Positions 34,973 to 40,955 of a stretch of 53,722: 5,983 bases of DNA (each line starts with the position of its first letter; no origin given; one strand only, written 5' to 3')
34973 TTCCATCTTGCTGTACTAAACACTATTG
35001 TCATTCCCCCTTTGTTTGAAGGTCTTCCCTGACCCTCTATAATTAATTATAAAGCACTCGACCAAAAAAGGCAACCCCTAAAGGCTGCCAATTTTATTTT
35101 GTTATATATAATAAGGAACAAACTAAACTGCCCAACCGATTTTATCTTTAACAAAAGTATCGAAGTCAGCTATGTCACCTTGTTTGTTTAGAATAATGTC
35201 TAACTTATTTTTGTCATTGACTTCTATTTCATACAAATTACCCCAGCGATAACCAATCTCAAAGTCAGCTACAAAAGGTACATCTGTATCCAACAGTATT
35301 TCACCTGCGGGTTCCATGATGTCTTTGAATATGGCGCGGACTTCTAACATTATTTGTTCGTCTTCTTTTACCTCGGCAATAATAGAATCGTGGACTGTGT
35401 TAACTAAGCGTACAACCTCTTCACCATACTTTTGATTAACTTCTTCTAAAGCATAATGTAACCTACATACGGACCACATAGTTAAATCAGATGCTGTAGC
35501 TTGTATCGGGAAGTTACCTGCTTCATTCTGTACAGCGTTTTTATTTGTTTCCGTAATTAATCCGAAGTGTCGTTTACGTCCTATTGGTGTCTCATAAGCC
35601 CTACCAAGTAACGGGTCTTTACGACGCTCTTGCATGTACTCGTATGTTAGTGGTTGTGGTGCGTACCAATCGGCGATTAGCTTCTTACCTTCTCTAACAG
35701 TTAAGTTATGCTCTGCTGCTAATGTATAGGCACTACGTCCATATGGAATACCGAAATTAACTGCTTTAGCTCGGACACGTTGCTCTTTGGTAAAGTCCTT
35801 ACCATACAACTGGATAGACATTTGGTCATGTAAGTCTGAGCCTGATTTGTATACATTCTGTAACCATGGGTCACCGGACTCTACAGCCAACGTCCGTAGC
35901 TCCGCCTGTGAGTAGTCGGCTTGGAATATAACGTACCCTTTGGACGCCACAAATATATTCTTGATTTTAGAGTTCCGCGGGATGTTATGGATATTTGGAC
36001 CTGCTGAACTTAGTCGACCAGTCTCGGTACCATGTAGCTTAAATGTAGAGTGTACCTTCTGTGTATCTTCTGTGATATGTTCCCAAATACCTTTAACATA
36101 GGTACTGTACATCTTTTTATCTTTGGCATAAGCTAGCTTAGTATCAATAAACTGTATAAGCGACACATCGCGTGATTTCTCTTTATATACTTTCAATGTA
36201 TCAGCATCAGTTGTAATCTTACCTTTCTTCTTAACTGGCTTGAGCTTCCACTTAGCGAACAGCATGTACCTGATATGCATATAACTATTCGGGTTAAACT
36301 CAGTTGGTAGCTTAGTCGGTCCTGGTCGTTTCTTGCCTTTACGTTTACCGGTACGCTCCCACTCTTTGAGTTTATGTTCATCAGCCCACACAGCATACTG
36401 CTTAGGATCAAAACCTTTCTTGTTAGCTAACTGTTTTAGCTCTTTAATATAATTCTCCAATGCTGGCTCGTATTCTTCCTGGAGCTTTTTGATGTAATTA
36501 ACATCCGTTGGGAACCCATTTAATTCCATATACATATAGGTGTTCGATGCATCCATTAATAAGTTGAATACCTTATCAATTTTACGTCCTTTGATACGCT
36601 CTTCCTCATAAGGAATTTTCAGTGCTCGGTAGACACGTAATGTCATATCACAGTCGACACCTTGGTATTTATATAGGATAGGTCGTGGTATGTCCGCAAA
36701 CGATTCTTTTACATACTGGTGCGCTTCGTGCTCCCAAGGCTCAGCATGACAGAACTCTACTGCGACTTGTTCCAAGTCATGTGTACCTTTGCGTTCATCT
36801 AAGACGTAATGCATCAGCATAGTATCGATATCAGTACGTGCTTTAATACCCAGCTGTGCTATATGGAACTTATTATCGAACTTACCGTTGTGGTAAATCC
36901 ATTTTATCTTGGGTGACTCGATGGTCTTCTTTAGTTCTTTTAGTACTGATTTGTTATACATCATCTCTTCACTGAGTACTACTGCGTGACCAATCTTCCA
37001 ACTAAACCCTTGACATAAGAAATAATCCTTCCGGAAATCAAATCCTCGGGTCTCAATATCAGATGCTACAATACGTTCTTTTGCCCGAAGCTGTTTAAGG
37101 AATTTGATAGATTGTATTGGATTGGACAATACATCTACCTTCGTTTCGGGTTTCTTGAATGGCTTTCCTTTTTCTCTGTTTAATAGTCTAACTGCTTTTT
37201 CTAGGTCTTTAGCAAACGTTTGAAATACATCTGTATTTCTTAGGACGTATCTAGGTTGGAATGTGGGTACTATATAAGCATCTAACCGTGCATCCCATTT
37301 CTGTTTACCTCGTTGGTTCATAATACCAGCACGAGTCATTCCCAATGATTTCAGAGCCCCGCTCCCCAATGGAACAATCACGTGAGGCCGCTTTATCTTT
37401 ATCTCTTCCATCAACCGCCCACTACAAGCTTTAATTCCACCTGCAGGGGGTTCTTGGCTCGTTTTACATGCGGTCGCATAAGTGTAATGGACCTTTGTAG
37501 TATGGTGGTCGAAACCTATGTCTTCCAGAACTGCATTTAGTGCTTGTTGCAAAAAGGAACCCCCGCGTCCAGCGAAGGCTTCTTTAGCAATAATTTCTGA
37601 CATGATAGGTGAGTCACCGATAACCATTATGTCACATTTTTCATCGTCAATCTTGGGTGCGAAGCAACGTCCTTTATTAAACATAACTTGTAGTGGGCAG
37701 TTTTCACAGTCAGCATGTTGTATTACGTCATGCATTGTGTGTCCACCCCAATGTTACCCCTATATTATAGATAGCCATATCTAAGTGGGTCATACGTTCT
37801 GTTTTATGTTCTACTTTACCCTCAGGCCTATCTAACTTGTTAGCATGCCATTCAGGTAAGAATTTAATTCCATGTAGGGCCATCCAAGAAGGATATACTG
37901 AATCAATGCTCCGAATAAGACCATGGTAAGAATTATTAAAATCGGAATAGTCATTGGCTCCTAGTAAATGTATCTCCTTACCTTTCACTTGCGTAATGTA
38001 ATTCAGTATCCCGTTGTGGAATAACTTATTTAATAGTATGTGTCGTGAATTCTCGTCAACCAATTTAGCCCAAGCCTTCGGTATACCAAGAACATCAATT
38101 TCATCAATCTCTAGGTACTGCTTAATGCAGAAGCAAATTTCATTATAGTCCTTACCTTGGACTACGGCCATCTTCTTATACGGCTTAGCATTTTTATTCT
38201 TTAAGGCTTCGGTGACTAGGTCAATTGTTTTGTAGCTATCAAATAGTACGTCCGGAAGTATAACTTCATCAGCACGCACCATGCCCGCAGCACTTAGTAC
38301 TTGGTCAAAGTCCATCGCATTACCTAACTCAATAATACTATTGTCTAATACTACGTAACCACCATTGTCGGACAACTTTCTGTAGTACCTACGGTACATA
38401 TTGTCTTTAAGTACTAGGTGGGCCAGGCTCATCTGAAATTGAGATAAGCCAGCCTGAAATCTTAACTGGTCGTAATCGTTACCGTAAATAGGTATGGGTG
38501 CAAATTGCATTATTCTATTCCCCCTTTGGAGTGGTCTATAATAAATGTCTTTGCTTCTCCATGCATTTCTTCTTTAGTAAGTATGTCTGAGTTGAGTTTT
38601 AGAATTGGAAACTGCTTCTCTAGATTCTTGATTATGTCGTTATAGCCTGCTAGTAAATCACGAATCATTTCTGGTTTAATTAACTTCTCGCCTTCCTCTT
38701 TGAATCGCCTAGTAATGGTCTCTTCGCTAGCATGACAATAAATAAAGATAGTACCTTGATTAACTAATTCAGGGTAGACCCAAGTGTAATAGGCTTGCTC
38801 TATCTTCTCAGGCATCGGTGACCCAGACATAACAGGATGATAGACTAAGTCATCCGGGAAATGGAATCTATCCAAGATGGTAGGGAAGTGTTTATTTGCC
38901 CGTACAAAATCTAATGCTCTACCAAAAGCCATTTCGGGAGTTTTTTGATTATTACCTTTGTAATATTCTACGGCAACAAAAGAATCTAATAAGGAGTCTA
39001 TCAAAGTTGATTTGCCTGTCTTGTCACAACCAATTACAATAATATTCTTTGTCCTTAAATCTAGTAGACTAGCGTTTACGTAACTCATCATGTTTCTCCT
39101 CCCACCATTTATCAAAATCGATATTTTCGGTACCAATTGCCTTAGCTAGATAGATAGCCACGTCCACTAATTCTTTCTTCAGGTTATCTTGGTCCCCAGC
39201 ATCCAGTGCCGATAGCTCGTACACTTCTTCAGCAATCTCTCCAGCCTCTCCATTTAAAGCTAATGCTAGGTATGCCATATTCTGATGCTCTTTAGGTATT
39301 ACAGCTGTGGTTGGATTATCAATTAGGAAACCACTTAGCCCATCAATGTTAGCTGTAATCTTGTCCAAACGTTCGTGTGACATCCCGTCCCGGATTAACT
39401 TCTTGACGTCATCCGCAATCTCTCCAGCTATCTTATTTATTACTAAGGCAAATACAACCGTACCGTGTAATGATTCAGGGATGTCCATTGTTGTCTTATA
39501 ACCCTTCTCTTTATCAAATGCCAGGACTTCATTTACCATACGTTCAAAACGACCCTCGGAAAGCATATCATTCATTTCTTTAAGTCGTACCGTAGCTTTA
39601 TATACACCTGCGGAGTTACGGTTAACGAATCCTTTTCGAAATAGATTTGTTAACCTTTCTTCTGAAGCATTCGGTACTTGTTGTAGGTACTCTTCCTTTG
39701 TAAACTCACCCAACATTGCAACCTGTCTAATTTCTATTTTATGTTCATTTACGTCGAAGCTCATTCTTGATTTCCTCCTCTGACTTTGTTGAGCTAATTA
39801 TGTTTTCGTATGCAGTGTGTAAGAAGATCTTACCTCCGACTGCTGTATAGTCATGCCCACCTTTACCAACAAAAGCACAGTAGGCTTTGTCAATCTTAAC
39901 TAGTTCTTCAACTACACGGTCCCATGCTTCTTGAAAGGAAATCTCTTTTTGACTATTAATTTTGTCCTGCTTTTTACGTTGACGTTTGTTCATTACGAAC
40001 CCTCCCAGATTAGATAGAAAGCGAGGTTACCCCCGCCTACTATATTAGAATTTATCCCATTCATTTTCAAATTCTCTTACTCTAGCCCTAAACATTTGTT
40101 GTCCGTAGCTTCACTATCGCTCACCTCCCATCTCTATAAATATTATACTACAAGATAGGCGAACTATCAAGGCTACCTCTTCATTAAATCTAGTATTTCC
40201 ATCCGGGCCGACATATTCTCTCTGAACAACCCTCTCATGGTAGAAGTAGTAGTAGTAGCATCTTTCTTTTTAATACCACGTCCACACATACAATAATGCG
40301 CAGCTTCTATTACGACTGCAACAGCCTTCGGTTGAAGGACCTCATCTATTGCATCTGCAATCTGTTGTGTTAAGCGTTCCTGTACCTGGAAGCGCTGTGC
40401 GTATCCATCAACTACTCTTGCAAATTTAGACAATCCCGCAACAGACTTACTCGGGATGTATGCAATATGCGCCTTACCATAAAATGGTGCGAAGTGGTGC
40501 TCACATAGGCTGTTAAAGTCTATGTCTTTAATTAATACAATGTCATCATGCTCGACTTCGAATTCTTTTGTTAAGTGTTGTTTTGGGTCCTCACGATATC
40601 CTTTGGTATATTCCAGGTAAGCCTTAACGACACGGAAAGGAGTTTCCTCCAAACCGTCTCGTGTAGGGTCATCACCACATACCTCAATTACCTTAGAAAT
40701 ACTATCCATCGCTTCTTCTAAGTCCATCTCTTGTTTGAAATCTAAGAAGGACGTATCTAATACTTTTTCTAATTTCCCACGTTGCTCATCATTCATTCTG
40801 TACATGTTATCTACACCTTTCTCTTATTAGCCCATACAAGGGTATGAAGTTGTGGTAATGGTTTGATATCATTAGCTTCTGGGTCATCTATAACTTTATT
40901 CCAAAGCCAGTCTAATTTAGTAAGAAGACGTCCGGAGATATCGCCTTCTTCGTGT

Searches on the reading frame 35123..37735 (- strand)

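Call 30: search_protein_families(library=phrogs, proteins=[window:35123-37735:-], max_evalue=0.0001)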
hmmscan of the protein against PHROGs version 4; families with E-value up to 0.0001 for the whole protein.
window:35123-37735:- (870 aa): 8 families
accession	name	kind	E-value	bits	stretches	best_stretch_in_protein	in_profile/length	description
phrog_17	-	DNA, RNA and nucleotide metabolism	3.3e-129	433.9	1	27-846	471-1245/1445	DNA polymerase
phrog_2573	-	DNA, RNA and nucleotide metabolism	1.4e-34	120.8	1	589-841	3-284/336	DNA polymerase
phrog_5995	-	DNA, RNA and nucleotide metabolism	3.7e-20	73.5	1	662-843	3-187/236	DNA polymerase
phrog_12241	-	DNA, RNA and nucleotide metabolism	1.9e-19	71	1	205-595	112-499/502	DNA polymerase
phrog_23226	-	DNA, RNA and nucleotide metabolism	2.1e-19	70.4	2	502-641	237-379/611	DNA polymerase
phrog_15971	-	DNA, RNA and nucleotide metabolism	7.4e-17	62.5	1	436-686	46-245/376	DNA polymerase I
phrog_10285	-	DNA, RNA and nucleotide metabolism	6e-14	52.8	1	578-696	28-159/321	DNA polymerase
phrog_9556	-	DNA, RNA and nucleotide metabolism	9.5e-06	25.8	0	501-585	351-439/441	DNA polymerase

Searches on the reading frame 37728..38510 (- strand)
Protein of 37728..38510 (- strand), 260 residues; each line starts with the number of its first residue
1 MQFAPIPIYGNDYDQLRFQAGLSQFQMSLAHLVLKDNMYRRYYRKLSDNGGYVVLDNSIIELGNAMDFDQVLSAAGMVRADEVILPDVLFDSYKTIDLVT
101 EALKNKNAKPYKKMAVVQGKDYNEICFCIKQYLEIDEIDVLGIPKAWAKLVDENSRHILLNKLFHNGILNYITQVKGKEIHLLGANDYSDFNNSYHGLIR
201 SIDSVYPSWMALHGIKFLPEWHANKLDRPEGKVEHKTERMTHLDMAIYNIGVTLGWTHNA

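Call 30: search_protein_families(library=phrogs, proteins=[window:37728-38510:-], max_evalue=0.0001)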
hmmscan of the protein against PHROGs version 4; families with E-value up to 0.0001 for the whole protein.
window:37728-38510:- (260 aa): 2 families
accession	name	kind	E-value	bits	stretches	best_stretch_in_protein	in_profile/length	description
phrog_20335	-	unknown function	3.1e-10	41.2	1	26-219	21-221/259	-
phrog_19058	-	unknown function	6.4e-09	36.7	1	22-215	18-214/258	-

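Call 107: search_protein_families(library=ncbifam, proteins=[window:37728-38510:-], max_evalue=0.01)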
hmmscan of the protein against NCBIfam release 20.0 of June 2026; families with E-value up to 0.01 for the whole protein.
window:37728-38510:- (260 aa): 0 families

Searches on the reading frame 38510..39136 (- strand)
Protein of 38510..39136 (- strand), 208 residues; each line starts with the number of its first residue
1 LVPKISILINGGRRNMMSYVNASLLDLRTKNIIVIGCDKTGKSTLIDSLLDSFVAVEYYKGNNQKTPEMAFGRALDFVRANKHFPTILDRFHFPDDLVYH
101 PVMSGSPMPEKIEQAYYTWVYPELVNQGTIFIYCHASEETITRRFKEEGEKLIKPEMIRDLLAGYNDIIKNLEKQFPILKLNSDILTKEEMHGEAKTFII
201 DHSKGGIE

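Call 30: search_protein_families(library=phrogs, proteins=[window:38510-39136:-], max_evalue=0.0001)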
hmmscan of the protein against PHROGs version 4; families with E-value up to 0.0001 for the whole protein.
window:38510-39136:- (208 aa): 1 family
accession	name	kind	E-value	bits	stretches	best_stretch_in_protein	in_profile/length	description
phrog_761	-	other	2.8e-17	64.4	1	28-187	18-199/362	thymidylate kinase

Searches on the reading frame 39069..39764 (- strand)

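Call 30: search_protein_families(library=phrogs, proteins=[window:39069-39764:-], max_evalue=0.0001)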
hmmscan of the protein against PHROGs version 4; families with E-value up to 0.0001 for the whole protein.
window:39069-39764:- (231 aa): 1 family
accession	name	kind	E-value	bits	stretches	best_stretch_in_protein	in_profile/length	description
phrog_229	-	other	2.6e-08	34.5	1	160-218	272-331/533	MazG-like pyrophosphatase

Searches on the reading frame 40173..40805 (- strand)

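Call 30: search_protein_families(library=phrogs, proteins=[window:40173-40805:-], max_evalue=0.0001)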
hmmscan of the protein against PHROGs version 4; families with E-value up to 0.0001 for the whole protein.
window:40173-40805:- (210 aa): 1 family
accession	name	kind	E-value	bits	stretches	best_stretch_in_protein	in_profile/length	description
phrog_2197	-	other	3.5e-74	249.6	1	23-209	10-199/200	GTP cyclohydrolase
